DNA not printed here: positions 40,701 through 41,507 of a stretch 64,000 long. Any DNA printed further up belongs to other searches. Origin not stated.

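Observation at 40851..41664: Bactofilin fused to an excisionase-type HTH, followed by a membrane-anchored HTH_17 paralog: a candidate filament-DNA-membrane tether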

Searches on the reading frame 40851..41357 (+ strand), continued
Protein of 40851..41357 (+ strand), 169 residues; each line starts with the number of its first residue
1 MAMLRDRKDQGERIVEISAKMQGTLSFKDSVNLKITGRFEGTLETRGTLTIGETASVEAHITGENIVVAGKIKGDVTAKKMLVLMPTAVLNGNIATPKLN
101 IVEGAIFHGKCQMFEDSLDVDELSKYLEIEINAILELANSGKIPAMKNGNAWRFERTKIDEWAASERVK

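Call 33: search_protein_representatives(alignment_id=A1)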
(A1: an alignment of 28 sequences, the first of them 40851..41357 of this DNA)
Query: 28 sequences, 171 profile positions. Proteins with E-value up to 0.001 (for the whole library): 20421; up to 1e-10: 3193; up to 1e-30: 33. The best 150 are listed.
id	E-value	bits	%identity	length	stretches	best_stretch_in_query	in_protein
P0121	3.8e-66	238.0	-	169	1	1-171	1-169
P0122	9.3e-59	214.0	-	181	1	9-171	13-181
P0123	7.4e-53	194.8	-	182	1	1-170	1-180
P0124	1.6e-52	193.7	-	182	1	7-170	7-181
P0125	1.6e-50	187.2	-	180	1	6-170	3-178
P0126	7.1e-50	185.1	-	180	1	7-169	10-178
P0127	1.2e-49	184.4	-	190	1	7-169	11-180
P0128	5.7e-49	182.2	-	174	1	3-169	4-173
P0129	2.5e-48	180.0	-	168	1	3-167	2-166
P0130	5.1e-48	179.0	-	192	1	7-169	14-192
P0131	1.2e-47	177.8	-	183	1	5-171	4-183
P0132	5.5e-46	172.4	-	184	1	7-171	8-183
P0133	1.4e-45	171.1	-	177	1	6-169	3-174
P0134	1.6e-44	167.7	-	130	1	1-116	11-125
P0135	3.4e-44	166.6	-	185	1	7-170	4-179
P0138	2.8e-42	160.4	-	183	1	7-166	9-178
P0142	9.9e-39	148.8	-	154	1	5-111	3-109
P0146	1.1e-35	139.0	-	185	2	9-120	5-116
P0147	1.9e-35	138.1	-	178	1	4-170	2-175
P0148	5.4e-35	136.6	-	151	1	10-116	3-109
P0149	3.6e-33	130.7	-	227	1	1-119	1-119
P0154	3.6e-30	121.0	-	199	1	48-169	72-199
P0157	1.4e-29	119.0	-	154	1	1-112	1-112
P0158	4.1e-29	117.5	-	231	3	112-166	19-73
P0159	4.1e-29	117.5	-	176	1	3-112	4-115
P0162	1.3e-28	115.9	-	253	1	10-127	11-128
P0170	4.2e-27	111.0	-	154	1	1-85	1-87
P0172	1.2e-26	109.5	-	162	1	10-118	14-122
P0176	2.7e-25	105.1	-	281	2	34-118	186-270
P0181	1.4e-24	102.8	-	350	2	24-124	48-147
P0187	2.4e-22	95.5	-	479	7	117-166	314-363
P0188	2.8e-22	95.3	-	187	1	12-168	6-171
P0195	2.8e-21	92.0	-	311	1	76-171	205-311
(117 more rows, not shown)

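Call 35: search_protein_families(library=pfam, proteins=[P0123, P0130, P0138, P0147, P0188, P0195, P0154, P0158, P0187, P0146], max_evalue=0.01)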
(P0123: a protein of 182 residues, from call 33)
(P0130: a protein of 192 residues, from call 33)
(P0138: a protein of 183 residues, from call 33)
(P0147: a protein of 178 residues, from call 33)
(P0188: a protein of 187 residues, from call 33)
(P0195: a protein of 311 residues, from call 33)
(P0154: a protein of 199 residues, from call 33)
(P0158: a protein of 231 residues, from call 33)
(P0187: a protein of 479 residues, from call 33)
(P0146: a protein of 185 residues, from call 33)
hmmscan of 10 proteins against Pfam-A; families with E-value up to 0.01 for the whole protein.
P0123 (182 aa): 2 families
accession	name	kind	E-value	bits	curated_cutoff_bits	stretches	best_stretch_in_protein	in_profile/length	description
PF04519.19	Bactofilin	-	3.1e-24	85.5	27.9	1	15-113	2-98/98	Polymer-forming cytoskeletal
PF12728.13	HTH_17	-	3.1e-10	40.6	27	1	130-177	2-49/51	Helix-turn-helix domain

P0130 (192 aa): 2 families
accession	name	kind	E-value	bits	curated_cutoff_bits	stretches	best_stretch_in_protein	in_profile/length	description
PF04519.19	Bactofilin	-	1.9e-25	89.4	27.9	1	23-120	2-97/98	Polymer-forming cytoskeletal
PF12728.13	HTH_17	-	3.1e-09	37.4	27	1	142-190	1-49/51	Helix-turn-helix domain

P0138 (183 aa): 4 families
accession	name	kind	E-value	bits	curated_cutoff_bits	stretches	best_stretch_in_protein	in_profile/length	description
PF04519.19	Bactofilin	-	1.3e-22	80.3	27.9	1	22-116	6-98/98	Polymer-forming cytoskeletal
PF12728.13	HTH_17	-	6.7e-09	36.3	27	1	130-180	1-50/51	Helix-turn-helix domain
PF13411.12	MerR_1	-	0.00033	21.1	21.6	1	131-174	1-44/69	MerR HTH family regulatory protein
PF04539.22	Sigma70_r3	-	0.0065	17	25.3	0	123-159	13-49/78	Sigma-70 region 3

P0147 (178 aa): 2 families
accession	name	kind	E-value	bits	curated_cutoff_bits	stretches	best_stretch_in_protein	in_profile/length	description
PF04519.19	Bactofilin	-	1.4e-22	80.2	27.9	1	14-110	3-97/98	Polymer-forming cytoskeletal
PF12728.13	HTH_17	-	4.7e-10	40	27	1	125-173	2-50/51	Helix-turn-helix domain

P0188 (187 aa): 2 families
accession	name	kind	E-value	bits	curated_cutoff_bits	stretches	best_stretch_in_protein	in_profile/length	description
PF04519.19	Bactofilin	-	2.9e-20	72.8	27.9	1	14-108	6-98/98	Polymer-forming cytoskeletal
PF12728.13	HTH_17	-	4.4e-11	43.3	27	1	122-171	2-50/51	Helix-turn-helix domain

P0195 (311 aa): 5 families
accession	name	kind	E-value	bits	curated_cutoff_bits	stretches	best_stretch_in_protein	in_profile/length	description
PF12728.13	HTH_17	-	2.8e-10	40.7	27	1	259-308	1-50/51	Helix-turn-helix domain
PF00534.26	Glycos_transf_1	-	2.1e-06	27.8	26.4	1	137-198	74-135/172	Glycosyl transferases group 1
PF13692.12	Glyco_trans_1_4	-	4.1e-06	27.5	27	1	137-219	62-135/142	Glycosyl transferases group 1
PF04519.19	Bactofilin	-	3.7e-05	24.3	27.9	1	204-243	59-98/98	Polymer-forming cytoskeletal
PF13524.12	Glyco_trans_1_2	-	0.0099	16.3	25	0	146-197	37-92/144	Glycosyl transferase-like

P0154 (199 aa): 2 families
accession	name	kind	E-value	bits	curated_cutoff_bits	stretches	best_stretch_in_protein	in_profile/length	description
PF04519.19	Bactofilin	-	4.6e-17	62.5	27.9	1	73-137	33-97/98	Polymer-forming cytoskeletal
PF12728.13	HTH_17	-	1e-07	32.5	27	1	154-198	6-50/51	Helix-turn-helix domain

P0158 (231 aa): 25 families
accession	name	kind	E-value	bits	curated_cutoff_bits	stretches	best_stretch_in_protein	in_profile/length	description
PF12728.13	HTH_17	-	9.7e-36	122.2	27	3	99-147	2-50/51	Helix-turn-helix domain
PF18805.7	LRR_10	-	1.1e-08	35.2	30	0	56-74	34-51/67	Leucine-rich repeat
PF00376.29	MerR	-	2.5e-08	34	28.2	1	172-203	1-34/38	MerR family regulatory protein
PF13384.12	HTH_23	-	7.5e-07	29.2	24.6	1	164-192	12-39/50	Homeodomain-like domain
PF12964.13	DUF3853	-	7.6e-07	29.6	22.1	0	146-196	24-72/97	Protein of unknown function (DUF3853)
PF02796.21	HTH_7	-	5.1e-06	27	23.8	1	155-189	7-40/45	Helix-turn-helix domain of resolvase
PF10743.14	Phage_Cox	-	6.5e-06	26.3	27.5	0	170-197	11-38/87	Regulatory phage protein cox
PF01978.25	TrmB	-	1.1e-05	25.6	25.6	0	167-190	19-42/68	Sugar-specific transcriptional regulator TrmB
PF09339.16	HTH_IclR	-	2.2e-05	24.5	22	0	167-191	15-39/52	IclR helix-turn-helix domain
PF01381.28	HTH_3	-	2.8e-05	24.5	23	0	163-192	2-31/55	Helix-turn-helix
PF13411.12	MerR_1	-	4e-05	24.1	21.6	0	171-214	1-45/69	MerR HTH family regulatory protein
PF13551.12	HTH_29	-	6.5e-05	23.4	28.1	0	165-192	7-34/64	Winged helix-turn helix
PF13443.12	HTH_26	-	0.00021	21.9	22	0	164-193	4-33/63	Cro/C1-type HTH DNA-binding domain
PF05930.18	Phage_AlpA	-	0.0005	20.3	21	0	174-198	7-31/51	Prophage CP4-57 regulatory protein (AlpA)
PF13591.12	MerR_2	-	0.00076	19.7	29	0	172-225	2-55/84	MerR HTH family regulatory protein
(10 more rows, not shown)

P0187 (479 aa): 50 families (the best 25 are shown)
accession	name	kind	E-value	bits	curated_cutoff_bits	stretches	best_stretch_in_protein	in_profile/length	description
PF12728.13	HTH_17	-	8.3e-98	321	27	8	184-230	3-49/51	Helix-turn-helix domain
PF21531.3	Rv2175c_wHTH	-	1.7e-20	73.2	27.1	2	126-164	16-54/57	DNA-binding protein Rv2175c, wHTH domain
PF13338.12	AbiEi_4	-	9.2e-20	70.9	25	0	316-342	13-38/49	Transcriptional regulator, AbiEi antitoxin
PF13542.12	HTH_Tnp_ISL3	-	8.2e-17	60.9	27.4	0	113-148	17-49/51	Helix-turn-helix domain of transposase family ISL3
PF13384.12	HTH_23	-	2.5e-16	59.4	24.6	0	260-281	18-39/50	Homeodomain-like domain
PF04967.18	HTH_10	-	4.6e-14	52.4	23.1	0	126-147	24-45/53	HTH DNA binding domain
PF08279.18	HTH_11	-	9.4e-14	51.5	25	1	121-147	11-37/55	HTH domain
PF00376.29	MerR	-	4.5e-13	49.2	28.2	1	127-155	1-30/38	MerR family regulatory protein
PF12964.13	DUF3853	-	5.2e-13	49.4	22.1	1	68-108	44-86/97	Protein of unknown function (DUF3853)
PF01381.28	HTH_3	-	6.3e-12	45.8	23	0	125-154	9-39/55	Helix-turn-helix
PF13412.12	HTH_24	-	7.5e-12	45.1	21.9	1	121-147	13-39/48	Winged helix-turn-helix DNA-binding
PF08281.18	Sigma70_r4_2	-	1e-11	44.7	25.7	1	125-149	26-50/54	Sigma-70, region 4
PF13518.12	HTH_28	-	5.4e-11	42.8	25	0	185-203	15-33/52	Helix-turn-helix domain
PF08220.18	HTH_DeoR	-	8.4e-10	38.7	21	0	117-144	6-33/57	DeoR-like helix-turn-helix domain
PF12802.13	MarR_2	-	1.6e-09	38.3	27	0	116-144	10-39/61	MarR family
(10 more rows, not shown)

P0146 (185 aa): 2 families
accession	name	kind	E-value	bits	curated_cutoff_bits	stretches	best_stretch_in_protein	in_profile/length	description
PF04519.19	Bactofilin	-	1.1e-22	80.5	27.9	1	18-110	8-98/98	Polymer-forming cytoskeletal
PF12728.13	HTH_17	-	6.9e-09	36.3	27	1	133-182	2-50/51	Helix-turn-helix domain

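Call 36: list_cluster_members(proteins=[P0123, P0125, P0127, P0130, P0132, P0135, P0138, P0146, P0147, P0188])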
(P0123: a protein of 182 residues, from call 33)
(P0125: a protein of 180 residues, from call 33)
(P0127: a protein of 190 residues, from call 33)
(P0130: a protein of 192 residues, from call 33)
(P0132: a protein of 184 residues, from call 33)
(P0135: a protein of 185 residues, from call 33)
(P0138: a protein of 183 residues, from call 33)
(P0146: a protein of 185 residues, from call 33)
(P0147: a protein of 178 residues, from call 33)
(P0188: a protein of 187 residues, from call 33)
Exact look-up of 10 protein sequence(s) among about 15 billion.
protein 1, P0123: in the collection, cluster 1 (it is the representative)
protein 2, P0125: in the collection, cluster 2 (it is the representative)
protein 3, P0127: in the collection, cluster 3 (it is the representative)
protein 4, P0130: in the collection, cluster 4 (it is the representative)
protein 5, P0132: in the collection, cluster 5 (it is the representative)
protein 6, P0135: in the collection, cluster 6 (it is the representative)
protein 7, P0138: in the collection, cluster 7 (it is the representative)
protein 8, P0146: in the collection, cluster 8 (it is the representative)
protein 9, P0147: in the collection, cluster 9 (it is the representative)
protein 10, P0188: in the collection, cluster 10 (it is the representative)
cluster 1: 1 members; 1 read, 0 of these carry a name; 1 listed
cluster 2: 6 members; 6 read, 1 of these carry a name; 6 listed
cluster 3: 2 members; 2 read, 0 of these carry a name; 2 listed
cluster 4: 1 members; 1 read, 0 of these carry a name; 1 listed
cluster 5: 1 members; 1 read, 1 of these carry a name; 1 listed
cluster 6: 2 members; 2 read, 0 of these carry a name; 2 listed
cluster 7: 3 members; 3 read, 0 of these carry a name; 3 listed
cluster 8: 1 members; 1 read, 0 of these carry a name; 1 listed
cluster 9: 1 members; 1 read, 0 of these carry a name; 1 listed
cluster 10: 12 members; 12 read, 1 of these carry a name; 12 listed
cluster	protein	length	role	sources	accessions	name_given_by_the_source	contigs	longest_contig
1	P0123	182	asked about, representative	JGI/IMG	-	-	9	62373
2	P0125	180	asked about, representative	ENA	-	-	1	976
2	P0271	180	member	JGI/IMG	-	cytoskeletal protein CcmA (bactofilin family)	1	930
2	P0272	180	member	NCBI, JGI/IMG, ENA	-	-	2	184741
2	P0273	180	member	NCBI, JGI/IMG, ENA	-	-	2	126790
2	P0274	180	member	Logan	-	-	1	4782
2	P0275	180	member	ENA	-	-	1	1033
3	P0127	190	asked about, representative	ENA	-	-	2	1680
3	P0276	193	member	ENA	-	-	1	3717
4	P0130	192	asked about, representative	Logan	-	-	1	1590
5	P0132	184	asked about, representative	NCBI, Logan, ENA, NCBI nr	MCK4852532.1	MAG: polymer-forming cytoskeletal protein [Candidatus Omnitrophica bacterium] | polymer-forming cytoskeletal protein [Candidatus Omnitrophota bacterium]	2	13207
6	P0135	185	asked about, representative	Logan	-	-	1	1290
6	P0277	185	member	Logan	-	-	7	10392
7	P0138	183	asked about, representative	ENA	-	-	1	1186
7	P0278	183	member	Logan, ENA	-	-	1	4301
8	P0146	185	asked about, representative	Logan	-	-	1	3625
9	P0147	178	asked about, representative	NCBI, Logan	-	-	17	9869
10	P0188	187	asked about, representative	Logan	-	-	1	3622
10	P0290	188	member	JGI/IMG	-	-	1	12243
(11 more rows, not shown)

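Call 37: fold_search(model_id=the predicted structure, library=pdb)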
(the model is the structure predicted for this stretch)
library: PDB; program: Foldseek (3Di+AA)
matches with E <= 10: 372; with E <= 0.001: 0
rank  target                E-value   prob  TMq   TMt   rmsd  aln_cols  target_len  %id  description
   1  2n3d_MODEL_1_A        6.9e-03  1.00  0.48  0.75   4.1       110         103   26  Atomic structure of the cytoskeletal bactofilin BacA revealed by solid-state NMR (released 2015-12-16)
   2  6rib_A                3.4e-02  1.00  0.47  0.77   5.7       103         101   25  Cryo-EM reconstruction of Thermus thermophilus bactofilin double helical filaments (released 2019-07-17)
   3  6ama_B                9.9e-02  1.00  0.27  0.74   1.8        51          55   18  Structure of S. coelicolor/S. venezuelae BldC-smeA-ssfA complex to 3.09 Angstrom (released 2018-03-28)
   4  6ria_1                1.2e-01  1.00  0.40  0.74   5.3        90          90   23  Bactofilin from Thermus thermophilus, F105R mutant crystal structure (released 2019-07-17)
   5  8dgl_B                1.3e-01  1.00  0.28  0.63   1.8        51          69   18  Crystal Structure of the RdfS Excisionase (released 2022-10-05)
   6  6ama_P                1.5e-01  1.00  0.27  0.74   1.8        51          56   18  Structure of S. coelicolor/S. venezuelae BldC-smeA-ssfA complex to 3.09 Angstrom (released 2018-03-28)
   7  6ama_Y                2.5e-01  1.00  0.27  0.72   1.9        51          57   18  Structure of S. coelicolor/S. venezuelae BldC-smeA-ssfA complex to 3.09 Angstrom (released 2018-03-28)
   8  1y6u_MODEL_1_A        2.8e-01  1.00  0.26  0.66   2.5        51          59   27  The Structure of the Excisionase (Xis) Protein from Conjugative Transposon Tn916 Provides Insights into the Re (released 2005-03-15)
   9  8dgl_A                3.7e-01  1.00  0.28  0.66   1.3        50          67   16  Crystal Structure of the RdfS Excisionase (released 2022-10-05)
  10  6hn7_B                3.7e-01  1.00  0.28  0.61   1.5        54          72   17  Hijacking the Hijackers: Escherichia coli Pathogenicity Islands Redirect Helper Phage Packaging for Their Own Benefit. (released 2019-07-31)
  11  6ama_H                4.4e-01  1.00  0.27  0.75   1.7        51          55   18  Structure of S. coelicolor/S. venezuelae BldC-smeA-ssfA complex to 3.09 Angstrom (released 2018-03-28)
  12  8axg_BBB              4.4e-01  0.44  0.27  0.10  11.1       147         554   14  Crystal structure of Fusobacterium nucleatum fusolisin protease (released 2023-09-13)
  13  5i44_A                5.2e-01  0.99  0.26  0.60   2.2        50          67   10  Structure of RacA-DNA complex; P21 form (released 2016-05-04)
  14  5i44_B                5.5e-01  0.98  0.26  0.58   2.8        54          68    9  Structure of RacA-DNA complex; P21 form (released 2016-05-04)
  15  4k2e_A                5.5e-01  0.63  0.20  0.31   5.8        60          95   20  HlyU from Vibrio cholerae N16961 (released 2014-04-30)
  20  6ama_A                6.5e-01  0.99  0.27  0.76   1.8        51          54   18  Structure of S. coelicolor/S. venezuelae BldC-smeA-ssfA complex to 3.09 Angstrom (released 2018-03-28)
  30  5i44_I                9.6e-01  0.92  0.26  0.58   2.9        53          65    9  Structure of RacA-DNA complex; P21 form (released 2016-05-04)
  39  5i44_G                1.2e+00  0.96  0.25  0.56   1.8        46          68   11  Structure of RacA-DNA complex; P21 form (released 2016-05-04)
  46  8csh_A                1.3e+00  0.84  0.23  0.59   3.0        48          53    8  Structure of the DNA binding domain of pSK1 Par partition protein bound to centromere DNA (released 2022-08-10)
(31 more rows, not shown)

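Call 39: find_encoding_contigs(protein=P0123, flank=4000, max_places=2)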
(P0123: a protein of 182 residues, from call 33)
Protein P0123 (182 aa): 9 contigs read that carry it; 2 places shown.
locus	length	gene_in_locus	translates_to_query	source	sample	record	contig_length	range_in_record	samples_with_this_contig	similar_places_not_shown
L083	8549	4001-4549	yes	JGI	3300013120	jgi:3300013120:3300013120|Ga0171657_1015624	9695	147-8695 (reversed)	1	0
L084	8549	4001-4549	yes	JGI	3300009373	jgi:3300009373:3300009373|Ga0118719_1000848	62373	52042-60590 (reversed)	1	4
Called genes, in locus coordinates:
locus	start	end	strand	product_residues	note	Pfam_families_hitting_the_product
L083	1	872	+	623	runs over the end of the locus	?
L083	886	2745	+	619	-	PF13584:BatD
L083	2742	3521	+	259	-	PF07719:TPR_2 (faint), PF00515:TPR_1 (weak)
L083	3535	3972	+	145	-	PF02308:MgtC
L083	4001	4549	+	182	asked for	PF04519:Bactofilin, PF12728:HTH_17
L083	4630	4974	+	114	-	PF12728:HTH_17 (weak)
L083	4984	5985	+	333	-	PF13180:PDZ_2 (faint), PF17820:PDZ_6 (weak), PF00595:PDZ (weak)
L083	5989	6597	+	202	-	-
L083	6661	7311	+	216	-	PF07719:TPR_2 (faint)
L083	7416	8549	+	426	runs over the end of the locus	?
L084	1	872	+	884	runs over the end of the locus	?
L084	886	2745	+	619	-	PF13584:BatD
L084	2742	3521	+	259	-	PF07719:TPR_2 (faint), PF00515:TPR_1 (weak)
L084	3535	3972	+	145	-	PF02308:MgtC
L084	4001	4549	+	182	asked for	PF04519:Bactofilin, PF12728:HTH_17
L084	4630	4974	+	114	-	PF12728:HTH_17 (weak)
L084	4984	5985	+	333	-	PF13180:PDZ_2 (faint), PF17820:PDZ_6 (weak), PF00595:PDZ (weak)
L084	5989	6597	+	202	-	-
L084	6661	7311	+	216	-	PF07719:TPR_2 (faint)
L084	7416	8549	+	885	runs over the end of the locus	PF02739:5_3_exonuc_N, PF01367:5_3_exonuc, PF01612:DNA_pol_A_exo1, PF22619:DNA_polI_exo1, PF00476:DNA_pol_A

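Call 40: find_encoding_contigs(protein=P0290, flank=4000, max_places=2)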
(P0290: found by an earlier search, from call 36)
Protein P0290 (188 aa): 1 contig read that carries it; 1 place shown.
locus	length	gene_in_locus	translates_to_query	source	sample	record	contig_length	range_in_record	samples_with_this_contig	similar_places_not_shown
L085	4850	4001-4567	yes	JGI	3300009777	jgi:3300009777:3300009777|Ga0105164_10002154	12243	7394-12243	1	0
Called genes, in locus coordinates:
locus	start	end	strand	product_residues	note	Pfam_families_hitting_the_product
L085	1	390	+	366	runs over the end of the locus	PF25216:Volactin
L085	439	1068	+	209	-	-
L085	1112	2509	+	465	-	PF00142:Fer4_NifH (weak), PF01656:CbiA, PF06564:CBP_BcsQ, PF09140:MipZ (faint), PF10609:ParA (faint), PF13614:AAA_31, PF16561:AMPK1_CBM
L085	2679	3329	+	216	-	-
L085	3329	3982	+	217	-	-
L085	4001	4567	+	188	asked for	PF04519:Bactofilin, PF12728:HTH_17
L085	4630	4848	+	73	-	?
